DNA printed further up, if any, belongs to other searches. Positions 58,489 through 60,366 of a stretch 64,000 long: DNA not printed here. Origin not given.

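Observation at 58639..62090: NIT-domain::Crp/Fnr fusion regulator with a C-terminal 4-Cys tail, divergent from narK-narK-narG with twin TTGAT-N4-GTCAA boxes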

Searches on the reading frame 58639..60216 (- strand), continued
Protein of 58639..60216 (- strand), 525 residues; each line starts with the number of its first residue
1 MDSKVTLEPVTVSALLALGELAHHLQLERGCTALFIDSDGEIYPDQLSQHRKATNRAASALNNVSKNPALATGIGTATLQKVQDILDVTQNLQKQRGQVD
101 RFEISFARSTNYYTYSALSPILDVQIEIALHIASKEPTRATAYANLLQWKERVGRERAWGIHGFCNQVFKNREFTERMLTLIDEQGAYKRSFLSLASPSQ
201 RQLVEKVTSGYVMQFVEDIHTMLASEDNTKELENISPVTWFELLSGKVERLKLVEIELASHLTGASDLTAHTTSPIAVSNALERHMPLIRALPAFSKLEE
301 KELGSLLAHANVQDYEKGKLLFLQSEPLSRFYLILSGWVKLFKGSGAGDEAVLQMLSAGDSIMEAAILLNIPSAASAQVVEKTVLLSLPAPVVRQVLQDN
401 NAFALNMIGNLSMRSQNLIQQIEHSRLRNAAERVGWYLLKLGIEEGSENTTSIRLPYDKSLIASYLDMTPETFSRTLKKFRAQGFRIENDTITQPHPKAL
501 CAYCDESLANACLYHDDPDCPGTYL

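Call 19: find_encoding_contigs(protein=P0068, flank=8000, max_places=1)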
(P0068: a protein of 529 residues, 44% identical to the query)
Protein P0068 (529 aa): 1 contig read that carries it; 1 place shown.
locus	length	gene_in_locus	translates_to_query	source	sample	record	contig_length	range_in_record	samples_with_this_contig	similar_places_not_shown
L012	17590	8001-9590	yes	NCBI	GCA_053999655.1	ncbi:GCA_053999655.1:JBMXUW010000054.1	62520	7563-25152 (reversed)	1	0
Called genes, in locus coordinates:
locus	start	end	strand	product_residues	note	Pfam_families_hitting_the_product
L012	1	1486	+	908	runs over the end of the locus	PF00384:Molybdopterin, PF01568:Molydop_binding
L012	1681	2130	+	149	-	PF12838:Fer4_7 (weak), PF13237:Fer4_10 (faint), PF13247:Fer4_11 (faint), PF00037:Fer4 (weak), PF12797:Fer4_2 (weak), PF12837:Fer4_6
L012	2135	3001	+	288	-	-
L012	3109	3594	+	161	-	PF00111:Fer2, PF13085:Fer2_3 (weak), PF01799:Fer2_2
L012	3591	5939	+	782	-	PF01315:Ald_Xan_dh_C, PF02738:MoCoBD_1, PF20256:MoCoBD_2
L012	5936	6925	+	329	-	PF00941:FAD_binding_5, PF03450:CO_deh_flav_C (weak)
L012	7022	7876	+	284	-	PF13714:PEP_mutase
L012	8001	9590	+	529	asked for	PF08376:NIT, PF00027:cNMP_binding, PF13545:HTH_Crp_2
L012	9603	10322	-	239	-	PF00005:ABC_tran, PF13304:AAA_21 (faint)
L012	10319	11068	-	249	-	PF13476:AAA_23 (weak), PF00005:ABC_tran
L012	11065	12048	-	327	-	PF02653:BPD_transp_2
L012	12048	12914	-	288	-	PF02653:BPD_transp_2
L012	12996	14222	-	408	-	PF13433:Peripla_BP_5, PF13458:Peripla_BP_6, PF01094:ANF_receptor (weak)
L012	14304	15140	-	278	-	PF02678:Pirin, PF05726:Pirin_C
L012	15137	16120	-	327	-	PF13409:GST_N_2, PF00043:GST_C (weak), PF13410:GST_C_2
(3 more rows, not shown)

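Call 20: find_encoding_contigs(protein=P0085, flank=8000, max_places=1)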
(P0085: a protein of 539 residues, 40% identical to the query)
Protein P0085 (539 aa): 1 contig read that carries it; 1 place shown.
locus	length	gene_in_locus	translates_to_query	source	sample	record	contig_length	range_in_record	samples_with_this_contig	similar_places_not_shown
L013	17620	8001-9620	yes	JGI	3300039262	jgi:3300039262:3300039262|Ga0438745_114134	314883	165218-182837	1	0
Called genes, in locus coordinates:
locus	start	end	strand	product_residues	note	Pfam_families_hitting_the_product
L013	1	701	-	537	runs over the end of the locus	PF12838:Fer4_7 (weak), PF13237:Fer4_10, PF13247:Fer4_11, PF14711:Nitr_red_bet_C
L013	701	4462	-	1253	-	PF14710:Nitr_red_alph_N, PF00384:Molybdopterin, PF28599:NarG_dom_V, PF01568:Molydop_binding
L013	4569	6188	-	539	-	PF07690:MFS_1 (weak)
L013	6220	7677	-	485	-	PF01306:LacY_symp (faint), PF07690:MFS_1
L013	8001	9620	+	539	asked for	PF08376:NIT, PF00027:cNMP_binding, PF13545:HTH_Crp_2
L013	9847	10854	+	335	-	PF04055:Radical_SAM, PF13353:Fer4_12, PF06463:Mob_synth_C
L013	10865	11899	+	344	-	PF01967:MoaC, PF00994:MoCF_biosynth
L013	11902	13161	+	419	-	PF03453:MoeA_N, PF00994:MoCF_biosynth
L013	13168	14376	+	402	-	PF05940:NnrS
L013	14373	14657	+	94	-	PF02597:ThiS (weak)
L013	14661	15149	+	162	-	PF02391:MoaE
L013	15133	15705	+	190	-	PF12804:NTP_transf_3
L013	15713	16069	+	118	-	PF22668:DUF7009 (weak)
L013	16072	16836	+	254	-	PF00899:ThiF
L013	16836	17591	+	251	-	PF01925:TauE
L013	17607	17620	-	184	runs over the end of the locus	PF00989:PAS, PF08448:PAS_4 (weak), PF13426:PAS_9, PF08447:PAS_3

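Call 25: search_solved_structures(query=window:58639-60216:-, max_evalue=0.01, show_alignments=2)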
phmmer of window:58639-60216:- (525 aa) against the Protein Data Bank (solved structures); distinct sequences matched with E-value up to 0.01: 72 (the best 60 are shown).
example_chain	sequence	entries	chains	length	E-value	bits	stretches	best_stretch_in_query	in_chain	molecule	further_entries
3fx3_A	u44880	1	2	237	1.4e-29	106.5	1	281-490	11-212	Cyclic nucleotide-binding protein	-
3h3z_A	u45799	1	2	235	1.6e-29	106.3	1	281-490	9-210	Cyclic nucleotide-binding protein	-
3dkw_A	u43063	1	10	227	2.9e-27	98.8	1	285-484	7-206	DNR protein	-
2z69_A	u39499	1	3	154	5e-15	58.5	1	285-425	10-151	DNR protein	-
3i54_A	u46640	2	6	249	1.2e-10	44.1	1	283-492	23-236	Transcriptional regulator, Crp/Fnr family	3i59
3d0s_A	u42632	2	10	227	2.6e-10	42.9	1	293-492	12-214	TRANSCRIPTIONAL REGULATORY PROTEIN | PROBABLE TRANSCRIPTIONAL REGULATORY PROTEIN (PROBABLY CRP/ FNR-FAMILY)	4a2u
3mzh_A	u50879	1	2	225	3.3e-10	42.6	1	293-492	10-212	PROBABLE TRANSCRIPTIONAL REGULATORY PROTEIN (PROBABLY CRP/FNR-FAMILY)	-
3h3u_A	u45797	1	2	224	4.5e-10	42.2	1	294-492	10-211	PROBABLE TRANSCRIPTIONAL REGULATORY PROTEIN (PROBABLY CRP/FNR-FAMILY)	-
3r6s_A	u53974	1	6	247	3e-09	39.4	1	287-491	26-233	transcription regulator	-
4ev0_A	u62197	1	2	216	3.8e-09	39.1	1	291-484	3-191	Transcription regulator, Crp family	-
4byy_A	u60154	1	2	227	4.6e-09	38.8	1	297-491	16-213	TRANSCRIPTIONAL REGULATOR, CRP/FNR FAMILY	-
4cyd_A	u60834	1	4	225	4.8e-09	38.8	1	298-491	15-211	PROBABLE TRANSCRIPTION REGULATOR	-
9ya0_MA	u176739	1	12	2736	5.5e-09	38.6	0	286-389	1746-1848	PCR12, TGME49_219070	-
8h3v_X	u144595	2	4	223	2.3e-08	36.5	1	312-493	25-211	NtcA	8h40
3la2_A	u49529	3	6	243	2.8e-08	36.2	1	312-493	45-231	Global nitrogen regulator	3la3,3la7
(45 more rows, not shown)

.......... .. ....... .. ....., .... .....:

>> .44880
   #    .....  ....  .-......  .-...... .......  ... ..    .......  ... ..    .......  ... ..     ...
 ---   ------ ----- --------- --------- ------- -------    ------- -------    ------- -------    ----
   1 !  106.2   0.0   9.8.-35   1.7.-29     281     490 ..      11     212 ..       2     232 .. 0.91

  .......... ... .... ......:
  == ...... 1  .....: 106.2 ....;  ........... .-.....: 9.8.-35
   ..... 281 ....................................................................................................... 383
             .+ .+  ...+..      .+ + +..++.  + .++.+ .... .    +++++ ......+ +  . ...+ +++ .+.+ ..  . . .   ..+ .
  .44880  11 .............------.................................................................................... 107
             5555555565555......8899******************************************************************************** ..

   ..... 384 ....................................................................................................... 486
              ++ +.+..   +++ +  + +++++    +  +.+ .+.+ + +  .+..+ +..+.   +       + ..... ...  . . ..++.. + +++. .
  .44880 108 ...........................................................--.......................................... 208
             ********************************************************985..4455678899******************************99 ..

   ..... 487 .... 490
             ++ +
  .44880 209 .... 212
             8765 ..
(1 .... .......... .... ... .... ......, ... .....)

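Call 34: predict_structure(alignment_id=A1)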
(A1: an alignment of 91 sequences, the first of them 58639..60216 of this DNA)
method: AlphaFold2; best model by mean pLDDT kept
length: 525 residues; sequences in the alignment: 91
mean_pLDDT: 86.1   pTM: 0.73
mean pLDDT of the five models: 86.1, 85.0, 84.5, 82.7, 82.1
residues with pLDDT >= 90: 221; 70-90: 267; 50-70: 21; < 50: 16
segments of 3 or more residues with pLDDT < 50: 1-6, 266-275
pLDDT, mean of each block of 10 residues (from residue 1): 52 95 98 95 95 98 95 91 95 95 94 93 93 83 92 96 90 85 87 86 90 90 83 90 95 94 60 53 84 82 85 87 85 91 71 83 88 89 90 86 85 79 77 89 71 82 82 92 91 89 84 81 69
secondary structure, 60 per line:
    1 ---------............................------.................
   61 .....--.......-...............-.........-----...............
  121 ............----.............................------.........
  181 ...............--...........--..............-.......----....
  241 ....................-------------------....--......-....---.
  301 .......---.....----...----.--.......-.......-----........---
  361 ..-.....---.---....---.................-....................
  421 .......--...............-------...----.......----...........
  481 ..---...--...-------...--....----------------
elements in order: H10-37 H44-65 H68-74 H76-90 H92-100 H106-132 H137-165 H172-195 H198-208 H211-224 H226-232 H237-260 H280-283 H286-291 H293-296 H300-307 E311-315 E320-322 E330-336 E338-344 E350-357 H364-368 E376-379 E383-389 H390-399 H401-427 H430-444 E452-454 H459-465 H470-482 E486-488 E491-493 H506-509

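Call 40: fold_search(model_id=the predicted structure, library=pdb)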
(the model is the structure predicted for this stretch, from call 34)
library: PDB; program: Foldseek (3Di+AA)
matches with E <= 10: 1041; with E <= 0.001: 593
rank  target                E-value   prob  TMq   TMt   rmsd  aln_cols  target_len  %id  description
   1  3h3z_A                4.8e-13  1.00  0.35  0.72   4.4       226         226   29  Crystal structure of a putative cyclic nucleotide binding protein (spoa0323) from ruegeria pomeroyi dss-3 at 2.35 A re (released 2009-05-05)
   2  3fx3_A                1.2e-12  1.00  0.34  0.74   4.2       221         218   29  Structure of a putative cAMP-binding regulatory protein from Silicibacter pomeroyi DSS-3 (released 2009-03-24)
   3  4cyd_A                2.1e-12  1.00  0.38  0.83   2.9       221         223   21  GlxR bound to cAMP (released 2014-12-17)
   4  3fx3_B                2.8e-12  1.00  0.34  0.70   4.4       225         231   29  Structure of a putative cAMP-binding regulatory protein from Silicibacter pomeroyi DSS-3 (released 2009-03-24)
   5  3h3z_B                3.2e-12  1.00  0.34  0.71   4.4       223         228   29  Crystal structure of a putative cyclic nucleotide binding protein (spoa0323) from ruegeria pomeroyi dss-3 at 2.35 A re (released 2009-05-05)
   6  4a2u_H                6.3e-12  1.00  0.38  0.81   3.0       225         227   20  CRP(CAP) from Myco. Tuberculosis, with cAMP (released 2012-10-10)
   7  3r6s_C                1.2e-11  1.00  0.38  0.83   2.8       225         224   20  Crystal structure of GlxR transcription factor from Corynebacterium glutamicum with cAMP (released 2012-03-28)
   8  4byy_A                1.5e-11  1.00  0.38  0.80   3.2       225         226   21  Apo GlxR (released 2014-07-30)
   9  3d0s_A                2.1e-11  1.00  0.37  0.81   2.9       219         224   20  cAMP receptor protein from m.tuberculosis, cAMP-free form (released 2009-02-03)
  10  3i54_D                2.1e-11  1.00  0.37  0.80   3.2       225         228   21  Crystal structure of MtbCRP in complex with cAMP (released 2009-09-08)
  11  3r6s_A                2.5e-11  1.00  0.38  0.83   2.9       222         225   21  Crystal structure of GlxR transcription factor from Corynebacterium glutamicum with cAMP (released 2012-03-28)
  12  3i54_A                2.7e-11  1.00  0.38  0.82   3.0       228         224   21  Crystal structure of MtbCRP in complex with cAMP (released 2009-09-08)
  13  3mzh_A                2.8e-11  1.00  0.38  0.84   2.7       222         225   21  Crystal structure of cAMP receptor protein from mycobacterium tuberculosis in complex with cAMP and its DNA binding el (released 2011-06-08)
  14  4ev0_D                3.2e-11  1.00  0.24  0.54  14.3       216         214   26  Crystal Structure of Thermus thermophilus Catabolite Activator Protein (released 2012-06-20)
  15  3dkw_A                3.5e-11  1.00  0.25  0.54  12.2       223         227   29  Crystal Structure of DNR from Pseudomonas aeruginosa. (released 2009-05-19)
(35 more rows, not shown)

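Call 49: find_related_loci(query=A1, collection=metagenome_contigs, flank=6000)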
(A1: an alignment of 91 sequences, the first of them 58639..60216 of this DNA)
Query A1 (525 aa) in metagenome_contigs; peptide patterns used: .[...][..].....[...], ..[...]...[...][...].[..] (x = any residue, [..] = any of these).
600 stretches matched a pattern (row limit reached: there are more); 339 encode a relative of the query (tblastn E <= 1e-3); the best 80 are kept; 80 distinct loci.
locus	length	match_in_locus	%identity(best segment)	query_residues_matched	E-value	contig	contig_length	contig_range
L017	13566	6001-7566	67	1-525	0e+0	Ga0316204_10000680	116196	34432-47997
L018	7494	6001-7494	61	1-505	0e+0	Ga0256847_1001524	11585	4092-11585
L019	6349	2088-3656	55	1-525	0e+0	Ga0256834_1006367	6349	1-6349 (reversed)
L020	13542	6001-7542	56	10-525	0e+0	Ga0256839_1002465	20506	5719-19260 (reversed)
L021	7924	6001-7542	55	11-525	0e+0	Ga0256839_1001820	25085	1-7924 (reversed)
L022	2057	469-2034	55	1-524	0e+0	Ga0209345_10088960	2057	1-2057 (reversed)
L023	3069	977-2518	56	10-525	0e+0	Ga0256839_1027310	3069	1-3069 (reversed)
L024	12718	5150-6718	55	1-525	0e+0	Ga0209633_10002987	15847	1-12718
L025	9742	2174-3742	54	1-525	0e+0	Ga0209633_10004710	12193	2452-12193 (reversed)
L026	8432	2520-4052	56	11-524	0e+0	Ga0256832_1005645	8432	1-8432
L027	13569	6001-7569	55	1-525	0e+0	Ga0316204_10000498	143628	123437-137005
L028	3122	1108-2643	42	14-521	2e-140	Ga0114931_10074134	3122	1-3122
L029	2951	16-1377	45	73-522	7e-136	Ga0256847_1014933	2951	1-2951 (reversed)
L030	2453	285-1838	40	8-521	2e-136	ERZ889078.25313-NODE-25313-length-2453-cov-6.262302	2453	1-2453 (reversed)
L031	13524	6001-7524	42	15-521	5e-129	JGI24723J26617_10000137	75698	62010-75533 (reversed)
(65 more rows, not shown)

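Call 65: list_cluster_members(proteins=[P0001, P0132])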
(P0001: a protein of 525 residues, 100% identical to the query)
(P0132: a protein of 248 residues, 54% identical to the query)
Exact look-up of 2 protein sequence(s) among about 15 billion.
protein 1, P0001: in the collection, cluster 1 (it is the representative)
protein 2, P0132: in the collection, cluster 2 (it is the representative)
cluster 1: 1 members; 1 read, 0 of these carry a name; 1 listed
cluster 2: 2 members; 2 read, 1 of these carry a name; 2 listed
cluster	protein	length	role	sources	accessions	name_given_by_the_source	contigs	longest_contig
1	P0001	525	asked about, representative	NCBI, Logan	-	-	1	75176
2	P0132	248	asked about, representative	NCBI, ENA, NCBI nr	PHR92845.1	MAG: hypothetical protein COA69_05830 [Robiginitomaculum sp.]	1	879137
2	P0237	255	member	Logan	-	-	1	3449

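Call 66: search_protein_representatives(protein=window:58639-60216:-)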
Query: 525 residues. Proteins with E-value up to 0.001 (for the whole library): 14880; up to 1e-10: 3366; up to 1e-30: 156. The best 150 are listed.
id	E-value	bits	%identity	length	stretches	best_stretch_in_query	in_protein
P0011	2.1e-207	706.1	62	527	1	10-525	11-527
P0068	1.9e-144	498.6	45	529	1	1-522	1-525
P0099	5.9e-120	417.8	50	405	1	4-408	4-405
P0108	1.9e-118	412.8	39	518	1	15-521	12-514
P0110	2.9e-118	412.2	39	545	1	13-522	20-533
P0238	2.5e-114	399.2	40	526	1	17-522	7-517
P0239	1.7e-113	396.5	41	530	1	14-520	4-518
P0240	1.7e-113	396.5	42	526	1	15-522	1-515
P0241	5.9e-111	388.1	39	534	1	14-520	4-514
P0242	3.4e-109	382.3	40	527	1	15-523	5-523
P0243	2.7e-104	366.1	38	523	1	9-521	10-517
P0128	2.0e-99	350.1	42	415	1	123-522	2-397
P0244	2.3e-95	336.7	35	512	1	18-520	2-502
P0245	5.8e-92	325.4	34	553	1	13-520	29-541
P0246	3.3e-91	322.9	35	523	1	14-521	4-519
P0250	2.3e-87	310.3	35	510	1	15-520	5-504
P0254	2.7e-81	290.3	32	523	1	15-522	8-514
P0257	1.4e-79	284.6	31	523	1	15-520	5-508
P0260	2.7e-73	263.9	33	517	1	13-520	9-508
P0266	7.1e-68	246.0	30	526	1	14-520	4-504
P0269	1.5e-64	235.1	30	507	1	15-515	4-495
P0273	6.9e-63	229.6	31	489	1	15-520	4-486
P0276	1.1e-59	219.0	31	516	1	19-522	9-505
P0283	5.4e-52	193.6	30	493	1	93-521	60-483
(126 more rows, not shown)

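Call 73: list_cluster_members(proteins=[P0245, P0250, P0254, P0257, P0260, P0266, P0269, P0273, P0276, P0283])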
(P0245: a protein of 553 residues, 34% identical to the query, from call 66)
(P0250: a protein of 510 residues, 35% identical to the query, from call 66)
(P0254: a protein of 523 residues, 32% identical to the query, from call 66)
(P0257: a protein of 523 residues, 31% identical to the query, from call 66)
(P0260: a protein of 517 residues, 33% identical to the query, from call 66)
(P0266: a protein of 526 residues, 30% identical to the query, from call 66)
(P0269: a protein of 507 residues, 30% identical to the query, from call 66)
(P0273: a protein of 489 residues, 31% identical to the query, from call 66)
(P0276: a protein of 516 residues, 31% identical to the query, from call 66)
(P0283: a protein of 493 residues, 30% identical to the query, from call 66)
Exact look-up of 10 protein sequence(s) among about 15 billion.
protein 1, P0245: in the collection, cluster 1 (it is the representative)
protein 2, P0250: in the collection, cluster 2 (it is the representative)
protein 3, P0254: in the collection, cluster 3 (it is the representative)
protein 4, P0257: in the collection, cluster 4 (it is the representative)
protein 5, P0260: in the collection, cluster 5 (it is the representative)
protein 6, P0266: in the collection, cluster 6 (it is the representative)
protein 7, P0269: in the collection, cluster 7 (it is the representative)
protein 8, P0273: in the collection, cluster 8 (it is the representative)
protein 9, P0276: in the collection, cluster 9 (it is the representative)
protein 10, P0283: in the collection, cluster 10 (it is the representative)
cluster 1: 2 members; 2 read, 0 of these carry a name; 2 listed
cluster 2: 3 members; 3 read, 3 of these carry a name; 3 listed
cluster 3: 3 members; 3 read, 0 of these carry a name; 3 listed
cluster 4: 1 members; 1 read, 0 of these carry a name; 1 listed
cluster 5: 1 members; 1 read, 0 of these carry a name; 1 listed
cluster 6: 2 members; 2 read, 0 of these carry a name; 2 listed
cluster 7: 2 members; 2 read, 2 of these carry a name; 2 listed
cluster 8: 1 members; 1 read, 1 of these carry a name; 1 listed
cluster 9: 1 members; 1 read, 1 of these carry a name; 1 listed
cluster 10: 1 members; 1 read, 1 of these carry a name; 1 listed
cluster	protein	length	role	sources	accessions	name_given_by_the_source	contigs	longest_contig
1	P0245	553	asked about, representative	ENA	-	-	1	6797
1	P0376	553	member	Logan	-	-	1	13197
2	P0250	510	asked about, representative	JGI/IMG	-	CRP/FNR family transcriptional activator FtrB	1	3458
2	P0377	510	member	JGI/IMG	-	CRP/FNR family transcriptional activator FtrB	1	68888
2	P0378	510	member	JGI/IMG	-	CRP/FNR family transcriptional activator FtrB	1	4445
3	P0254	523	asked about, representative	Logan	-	-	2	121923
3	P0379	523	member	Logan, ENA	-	-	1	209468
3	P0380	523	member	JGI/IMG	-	-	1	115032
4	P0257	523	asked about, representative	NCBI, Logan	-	-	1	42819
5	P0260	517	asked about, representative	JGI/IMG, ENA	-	-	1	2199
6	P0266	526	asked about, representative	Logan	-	-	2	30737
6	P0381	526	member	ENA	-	-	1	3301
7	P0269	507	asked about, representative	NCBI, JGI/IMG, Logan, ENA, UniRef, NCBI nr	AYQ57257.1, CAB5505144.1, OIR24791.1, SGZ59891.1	Hcp transcriptional regulator HcpR (Crp/Fnr family) [Bathymodiolus thermophilus ... | Cyclic nucleotide-binding domain-containing protein n=1 Tax=Bathymodiolus thermophilus ... | nitrate- and nitrite sensing domain-containing protein [Bathymodiolus thermophilus ...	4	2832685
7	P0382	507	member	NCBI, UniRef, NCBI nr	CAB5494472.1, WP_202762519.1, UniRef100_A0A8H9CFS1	nitrate- and nitrite sensing domain-containing protein [Bathymodiolus thermophilus ... | Cyclic nucleotide-binding domain-containing protein n=1 Tax=Bathymodiolus thermophilus ...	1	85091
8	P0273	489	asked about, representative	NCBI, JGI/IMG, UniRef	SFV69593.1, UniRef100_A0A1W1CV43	transcriptional regulator, Crp/Fnr family [hydrothermal vent metagenome] | Transcriptional regulator, Crp/Fnr family n=1 Tax=hydrothermal vent metagenome ...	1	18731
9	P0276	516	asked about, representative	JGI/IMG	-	CRP-like cAMP-binding protein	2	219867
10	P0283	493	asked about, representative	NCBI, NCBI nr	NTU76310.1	MAG: cyclic nucleotide-binding domain-containing protein [Alphaproteobacteria bacterium] | cyclic nucleotide-binding domain-containing protein [Alphaproteobacteria bacterium]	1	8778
